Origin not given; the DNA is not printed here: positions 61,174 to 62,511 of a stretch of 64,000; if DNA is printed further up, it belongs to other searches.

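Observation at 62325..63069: hicBA cassette bracketed by a 28-nt perfect direct repeat that duplicates the 3' end of the aldolase gene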

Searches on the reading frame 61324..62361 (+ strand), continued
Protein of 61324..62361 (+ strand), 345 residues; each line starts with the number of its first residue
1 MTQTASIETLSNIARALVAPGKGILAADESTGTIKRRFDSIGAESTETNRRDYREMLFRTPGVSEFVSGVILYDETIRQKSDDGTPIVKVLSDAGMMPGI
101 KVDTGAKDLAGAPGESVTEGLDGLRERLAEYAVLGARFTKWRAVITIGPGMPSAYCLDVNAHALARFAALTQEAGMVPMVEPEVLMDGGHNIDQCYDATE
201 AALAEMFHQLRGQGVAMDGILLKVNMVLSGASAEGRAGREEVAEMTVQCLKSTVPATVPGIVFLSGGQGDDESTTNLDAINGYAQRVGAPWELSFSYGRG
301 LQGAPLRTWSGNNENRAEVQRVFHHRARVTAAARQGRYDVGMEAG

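Call 72: find_encoding_contigs(protein=P0022, flank=8000, max_places=3)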
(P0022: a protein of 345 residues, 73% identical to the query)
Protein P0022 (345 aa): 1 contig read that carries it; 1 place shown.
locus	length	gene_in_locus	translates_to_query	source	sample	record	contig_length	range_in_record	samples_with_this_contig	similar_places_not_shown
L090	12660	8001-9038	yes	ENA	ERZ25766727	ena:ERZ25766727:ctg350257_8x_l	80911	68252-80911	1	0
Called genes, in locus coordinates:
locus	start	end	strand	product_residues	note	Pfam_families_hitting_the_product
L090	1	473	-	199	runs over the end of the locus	PF00694:Aconitase_C, PF27512:LeuD, PF27434:LeuD_C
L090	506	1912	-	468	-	PF00330:Aconitase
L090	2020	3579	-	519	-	PF00682:HMGL-like, PF22617:HCS_D2, PF08502:LeuA_dimer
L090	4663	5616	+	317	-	PF13098:Thioredoxin_2 (weak)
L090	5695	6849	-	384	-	PF04909:Amidohydro_2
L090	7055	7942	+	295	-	PF01522:Polysacc_deac_1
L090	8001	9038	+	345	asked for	PF00274:Glycolytic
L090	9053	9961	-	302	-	PF04313:HSDR_N (weak)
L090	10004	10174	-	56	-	-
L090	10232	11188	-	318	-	PF03320:FBPase_glpX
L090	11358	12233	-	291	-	PF02749:QRPTase_N, PF01729:QRPTase_C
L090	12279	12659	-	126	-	?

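Call 83: search_protein_families(library=padloc, proteins=[L088:9778-10857:-, L002:7558-8604:-, L057:2408-4363:+, L001:11829-11987:-], max_evalue=0.01)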
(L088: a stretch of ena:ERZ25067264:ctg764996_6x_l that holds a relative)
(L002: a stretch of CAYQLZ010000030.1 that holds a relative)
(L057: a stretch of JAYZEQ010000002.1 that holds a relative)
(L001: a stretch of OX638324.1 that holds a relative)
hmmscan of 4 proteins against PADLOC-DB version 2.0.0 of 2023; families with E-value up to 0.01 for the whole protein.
L088:9778-10857:- (359 aa): 1 family
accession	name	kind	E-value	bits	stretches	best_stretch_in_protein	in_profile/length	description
PDLC03613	REase_MTase_IIG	-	0.0015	14.2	1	112-162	157-207/1250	Type IIG restriction enzyme-methyltransferase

L002:7558-8604:- (348 aa): 1 family
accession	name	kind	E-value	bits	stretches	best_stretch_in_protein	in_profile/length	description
PDLC03604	REase_MTase_IIG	-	0.00011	18.4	1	55-120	73-138/1011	Type IIG restriction enzyme-methyltransferase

L057:2408-4363:+ (651 aa): 49 families (the best 25 are shown)
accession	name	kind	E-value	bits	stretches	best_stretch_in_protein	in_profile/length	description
PDLC00114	GajB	-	1.3e-48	164.1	2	188-607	192-614/635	UrvD helicase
PDLC00117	GajB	-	9.4e-41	138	3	209-371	218-377/604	UrvD helicase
PDLC03802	RTasHel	-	5.1e-38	129.4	2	20-352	10-322/675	DRT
PDLC00132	GajB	-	6.2e-35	118.9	2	195-589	198-593/625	UrvD helicase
PDLC00123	GajB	-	2.8e-30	103.5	3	181-296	145-263/540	UrvD helicase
PDLC00103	GajB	-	3.2e-26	90.4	1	11-589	12-569/612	UrvD helicase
PDLC00130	GajB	-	3.2e-23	79.8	2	26-370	13-362/589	UrvD helicase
PDLC00144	GajB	-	7.2e-20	69.1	2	205-372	156-325/559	UrvD helicase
PDLC00119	GajB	-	3.9e-19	67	2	207-291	216-299/565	UrvD helicase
PDLC00122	GajB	-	5.1e-19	66.6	2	209-295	162-250/502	UrvD helicase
PDLC00136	GajB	-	6e-19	66.3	1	210-358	207-348/570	UrvD helicase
PDLC00134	GajB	-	3.5e-18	63.9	1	12-377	13-383/431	UrvD helicase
PDLC00104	GajB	-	3.4e-17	60.4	2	209-304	165-261/574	UrvD helicase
PDLC00127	GajB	-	4.4e-17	59.8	1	28-360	20-353/594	UrvD helicase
PDLC00138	GajB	-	9.5e-17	58.9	2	209-296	220-308/581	UrvD helicase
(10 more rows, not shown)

L001:11829-11987:- (52 aa): 0 families
